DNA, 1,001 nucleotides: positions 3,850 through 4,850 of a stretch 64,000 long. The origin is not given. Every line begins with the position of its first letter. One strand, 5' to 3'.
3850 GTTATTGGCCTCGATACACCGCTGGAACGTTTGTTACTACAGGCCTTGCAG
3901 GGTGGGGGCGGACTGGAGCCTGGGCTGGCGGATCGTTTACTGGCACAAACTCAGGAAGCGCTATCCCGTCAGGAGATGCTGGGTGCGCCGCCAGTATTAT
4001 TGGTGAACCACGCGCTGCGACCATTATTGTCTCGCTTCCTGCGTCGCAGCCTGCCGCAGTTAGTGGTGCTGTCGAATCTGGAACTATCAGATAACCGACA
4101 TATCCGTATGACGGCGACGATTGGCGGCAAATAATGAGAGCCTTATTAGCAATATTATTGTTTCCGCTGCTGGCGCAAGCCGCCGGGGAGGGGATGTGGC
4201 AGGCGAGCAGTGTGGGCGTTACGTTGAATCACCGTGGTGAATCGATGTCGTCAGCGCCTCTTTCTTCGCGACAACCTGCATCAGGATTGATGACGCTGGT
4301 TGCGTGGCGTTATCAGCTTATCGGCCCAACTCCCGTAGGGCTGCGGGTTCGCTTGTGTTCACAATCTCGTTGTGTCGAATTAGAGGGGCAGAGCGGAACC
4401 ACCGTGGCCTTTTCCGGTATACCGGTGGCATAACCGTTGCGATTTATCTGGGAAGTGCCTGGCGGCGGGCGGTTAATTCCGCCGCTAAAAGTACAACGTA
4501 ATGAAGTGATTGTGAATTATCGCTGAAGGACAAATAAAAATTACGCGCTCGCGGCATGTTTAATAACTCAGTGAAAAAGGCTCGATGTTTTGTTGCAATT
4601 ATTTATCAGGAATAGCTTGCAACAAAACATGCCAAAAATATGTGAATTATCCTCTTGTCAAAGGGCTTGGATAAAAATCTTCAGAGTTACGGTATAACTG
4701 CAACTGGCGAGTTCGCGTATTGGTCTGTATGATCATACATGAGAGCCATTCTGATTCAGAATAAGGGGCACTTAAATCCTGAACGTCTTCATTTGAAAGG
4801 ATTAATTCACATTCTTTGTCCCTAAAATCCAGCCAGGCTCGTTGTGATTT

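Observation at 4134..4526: flhE interrupted by an in-frame TAA while flhB and flhA look intact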

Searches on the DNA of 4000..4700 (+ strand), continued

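Call 75: search_dna_similar(query=L002:4635-5027:+, collection=ecoli_genomes, mode=near, max_rows=60, rows=spread)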
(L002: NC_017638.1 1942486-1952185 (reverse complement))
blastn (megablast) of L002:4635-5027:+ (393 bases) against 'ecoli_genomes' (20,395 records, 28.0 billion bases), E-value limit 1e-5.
Records with a match: 5390; places in all: 5396; records where one place covers at least 80% of the query: 5387.
Genomes with a match: 5390 of 5426; with a place that covers at least 80% of the query: 5387. Places per genome that has any: lowest 1, median 1, highest 2. On chromosomes: 5394 places; on plasmids: 2.
Best place of each record, by identity: >=99% 2509; 95-99% 1054; 90-95% 1827.
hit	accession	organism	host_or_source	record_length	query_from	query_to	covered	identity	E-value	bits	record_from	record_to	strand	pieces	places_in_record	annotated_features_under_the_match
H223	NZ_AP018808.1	Escherichia coli strain E2865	Bos taurus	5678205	1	393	100%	100.0%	0e+0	726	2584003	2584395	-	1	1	flhE: flagellar protein FlhE | flhA: flagellar biosynthesis protein FlhA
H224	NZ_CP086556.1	Escherichia coli strain ESY002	Homo sapiens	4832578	1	393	100%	100.0%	0e+0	726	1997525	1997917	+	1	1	flhE: flagellar protein FlhE | flhA: flagellar biosynthesis protein FlhA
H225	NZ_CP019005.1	Escherichia coli strain Ecol_AZ155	Homo sapiens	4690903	1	393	100%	100.0%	0e+0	726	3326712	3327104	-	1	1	flhE: flagellar protein FlhE | flhA: flagellar biosynthesis protein FlhA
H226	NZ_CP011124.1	Escherichia coli strain USML2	Elaeis guineensis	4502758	1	393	100%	100.0%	0e+0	726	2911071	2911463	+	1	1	flhE: flagellar protein FlhE | flhA: flagellar biosynthesis protein FlhA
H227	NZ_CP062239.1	Escherichia coli strain AML001_ev03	not applicable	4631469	1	393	100%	100.0%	0e+0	726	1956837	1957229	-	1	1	flhE: flagellar protein FlhE | flhA: flagellar biosynthesis protein FlhA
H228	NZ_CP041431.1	Escherichia coli strain STEC316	Raw beef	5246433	1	393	100%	100.0%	0e+0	726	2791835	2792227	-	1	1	flhE: flagellar protein FlhE | flhA: flagellar biosynthesis protein FlhA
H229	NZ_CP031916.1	Escherichia coli O45:H2 strain FWSEC0003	Homo sapiens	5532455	1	393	100%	100.0%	0e+0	726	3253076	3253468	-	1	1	flhE: flagellar protein FlhE | flhA: flagellar biosynthesis protein FlhA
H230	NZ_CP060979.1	Escherichia coli strain EC3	Homo sapiens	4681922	1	393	100%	100.0%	0e+0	726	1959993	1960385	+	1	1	flhE: flagellar protein FlhE | flhA: flagellar biosynthesis protein FlhA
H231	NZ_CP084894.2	Escherichia coli strain g83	laboratory experiment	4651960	1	393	100%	100.0%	0e+0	726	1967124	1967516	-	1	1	flhE: flagellar protein FlhE | flhA: flagellar biosynthesis protein FlhA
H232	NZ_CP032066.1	Escherichia coli strain E166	Avian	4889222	1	393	100%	100.0%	0e+0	726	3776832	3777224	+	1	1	flhE: flagellar protein FlhE | flhA: flagellar biosynthesis protein FlhA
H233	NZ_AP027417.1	Escherichia coli strain EC361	Sus scrofa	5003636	1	393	100%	100.0%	0e+0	726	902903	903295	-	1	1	flhE: flagellar protein FlhE | flhA: flagellar biosynthesis protein FlhA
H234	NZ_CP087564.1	Escherichia coli strain CM2010-0578/1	chicken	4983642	1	393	100%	100.0%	0e+0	726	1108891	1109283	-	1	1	flhE: flagellar protein FlhE | flhA: flagellar biosynthesis protein FlhA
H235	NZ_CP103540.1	Escherichia coli strain 5264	Homo sapiens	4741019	1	393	100%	100.0%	0e+0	726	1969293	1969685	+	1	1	flhE: flagellar protein FlhE | flhA: flagellar biosynthesis protein FlhA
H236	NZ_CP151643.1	Escherichia coli strain Ec73552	urine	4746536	1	393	100%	100.0%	0e+0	726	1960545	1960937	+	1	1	flhe: flagellar protein FlhE | flhA: flagellar biosynthesis protein FlhA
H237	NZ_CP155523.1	Escherichia coli strain WWCOL-315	wastewater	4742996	1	393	100%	100.0%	0e+0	726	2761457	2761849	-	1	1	flhE: flagellar protein FlhE | flhA: flagellar biosynthesis protein FlhA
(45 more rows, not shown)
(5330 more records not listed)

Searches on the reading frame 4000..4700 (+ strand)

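Call 24: search_solved_structures(query=L002:4635-5024:+, show_alignments=1)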
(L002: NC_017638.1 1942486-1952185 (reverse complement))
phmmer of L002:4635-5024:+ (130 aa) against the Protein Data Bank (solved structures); distinct sequences matched with E-value up to 0.001: 1.
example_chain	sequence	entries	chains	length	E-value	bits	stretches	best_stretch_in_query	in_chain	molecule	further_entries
4qxl_A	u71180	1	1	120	6.6e-56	191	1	17-130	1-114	Flagellar protein flhE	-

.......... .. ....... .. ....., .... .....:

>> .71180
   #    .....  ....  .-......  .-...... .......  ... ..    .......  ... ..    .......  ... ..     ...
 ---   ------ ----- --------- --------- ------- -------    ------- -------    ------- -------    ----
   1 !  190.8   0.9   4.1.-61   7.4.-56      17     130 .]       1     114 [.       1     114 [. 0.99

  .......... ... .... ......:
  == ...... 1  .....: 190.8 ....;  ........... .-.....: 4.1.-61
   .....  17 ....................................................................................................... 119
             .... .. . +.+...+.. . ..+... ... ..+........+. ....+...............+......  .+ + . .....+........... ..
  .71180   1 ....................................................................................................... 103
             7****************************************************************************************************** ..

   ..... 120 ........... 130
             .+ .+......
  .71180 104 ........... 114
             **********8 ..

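Call 62: predict_structure(alignment_id=A2)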
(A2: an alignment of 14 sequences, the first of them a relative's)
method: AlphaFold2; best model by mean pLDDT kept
length: 130 residues; sequences in the alignment: 14
mean_pLDDT: 72.2   pTM: 0.63
mean pLDDT of the five models: 72.2, 68.4, 64.8, 51.4, 48.8
residues with pLDDT >= 90: 0; 70-90: 85; 50-70: 35; < 50: 10
segments of 3 or more residues with pLDDT < 50: 10-18
pLDDT, mean of each block of 10 residues (from residue 1): 53 43 66 77 61 78 84 81 84 71 82 80 78
secondary structure, 60 per line:
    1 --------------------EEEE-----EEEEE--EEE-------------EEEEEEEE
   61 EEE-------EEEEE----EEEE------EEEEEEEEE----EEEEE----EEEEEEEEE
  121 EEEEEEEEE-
elements in order: E21-24 E30-34 E37-39 E53-63 E71-75 E80-83 E90-98 E103-107 E112-129

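Call 70: fold_search(model_id=the predicted structure, library=pdb)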
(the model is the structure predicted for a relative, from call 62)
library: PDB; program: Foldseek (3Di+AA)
matches with E <= 10: 1449; with E <= 0.001: 1
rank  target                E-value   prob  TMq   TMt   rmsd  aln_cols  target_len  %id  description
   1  4qxl                  3.1e-12  1.00  0.69  0.76   3.3       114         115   75  Crystal Structure of FLHE (released 2015-01-14)
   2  9i0y_a                8.8e-03  1.00  0.45  0.49   6.8       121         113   12  Recombinant Ena2A fibers (released 2025-03-12)
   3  9i0y_0                8.8e-03  1.00  0.45  0.49   6.8       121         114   12  Recombinant Ena2A fibers (released 2025-03-12)
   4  7qyd_A                1.3e-02  0.98  0.40  0.12   6.3       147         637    8  mosquitocidal Cry11Ba determined at pH 6.5 from naturally-occurring nanocrystals by Serial femtosecond crystallography (released 2022-07-27)
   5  7vmf_B                1.5e-02  0.99  0.38  0.48   5.4       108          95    6  Crystal structure of Arabidopsis thaliana HDT2 (released 2022-09-21)
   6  7r1e_B                1.5e-02  0.98  0.38  0.12   6.4       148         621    9  Mosquitocidal Cry11Ba determined at pH 10.4 from naturally-occurring nanocrystals by Serial femtosecond crystallograph (released 2022-07-27)
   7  7r1e_A                1.7e-02  0.98  0.38  0.12   6.2       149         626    9  Mosquitocidal Cry11Ba determined at pH 10.4 from naturally-occurring nanocrystals by Serial femtosecond crystallograph (released 2022-07-27)
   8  9fmt_D                1.8e-02  0.84  0.29  0.10   7.8       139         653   12  Cryo-EM structure of the BcsB hexameric crown from the E. coli cellulose secretion macrocomplex (released 2024-10-16)
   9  7qx5                  2.0e-02  0.96  0.36  0.11   6.4       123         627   10  mosquitocidal Cry11Aa-Y449F determined at pH 7 from naturally-occurring nanocrystals by Serial femtosecond crystallograp (released 2022-07-27)
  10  7a02_A                2.1e-02  0.96  0.36  0.39   7.2       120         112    8  Bacillus endospore appendages form a novel family of disulfide-linked pili (released 2021-04-28)
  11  7qx4                  2.2e-02  0.96  0.38  0.12   6.5       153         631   10  mosquitocidal Cry11Aa determined at pH 7 from naturally-occurring nanocrystals by Serial femtosecond crystallography (released 2022-07-27)
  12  7vmf_A                2.4e-02  0.99  0.39  0.47   5.4       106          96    8  Crystal structure of Arabidopsis thaliana HDT2 (released 2022-09-21)
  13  9fmt_E                2.4e-02  0.80  0.30  0.11   7.5       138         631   12  Cryo-EM structure of the BcsB hexameric crown from the E. coli cellulose secretion macrocomplex (released 2024-10-16)
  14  7qyd_B                2.5e-02  0.97  0.38  0.12   6.5       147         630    7  mosquitocidal Cry11Ba determined at pH 6.5 from naturally-occurring nanocrystals by Serial femtosecond crystallography (released 2022-07-27)
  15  9eul                  2.6e-02  0.98  0.46  0.20   6.1       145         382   13  Cryo-EM structure of Staphylococcus aureus bacteriophage phi812 central spike protein - knob and petal domains (released 2025-04-09)
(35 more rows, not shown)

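Call 77: search_protein_families(library=pfam, proteins=[L001:4635-5024:+])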
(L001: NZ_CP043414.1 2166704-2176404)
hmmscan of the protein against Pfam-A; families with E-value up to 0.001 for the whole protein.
L001:4635-5024:+ (130 aa): 1 family
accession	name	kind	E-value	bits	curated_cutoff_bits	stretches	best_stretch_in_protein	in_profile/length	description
PF06366.19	FlhE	-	2e-41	140.8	25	1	28-130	1-106/106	Flagellar protein FlhE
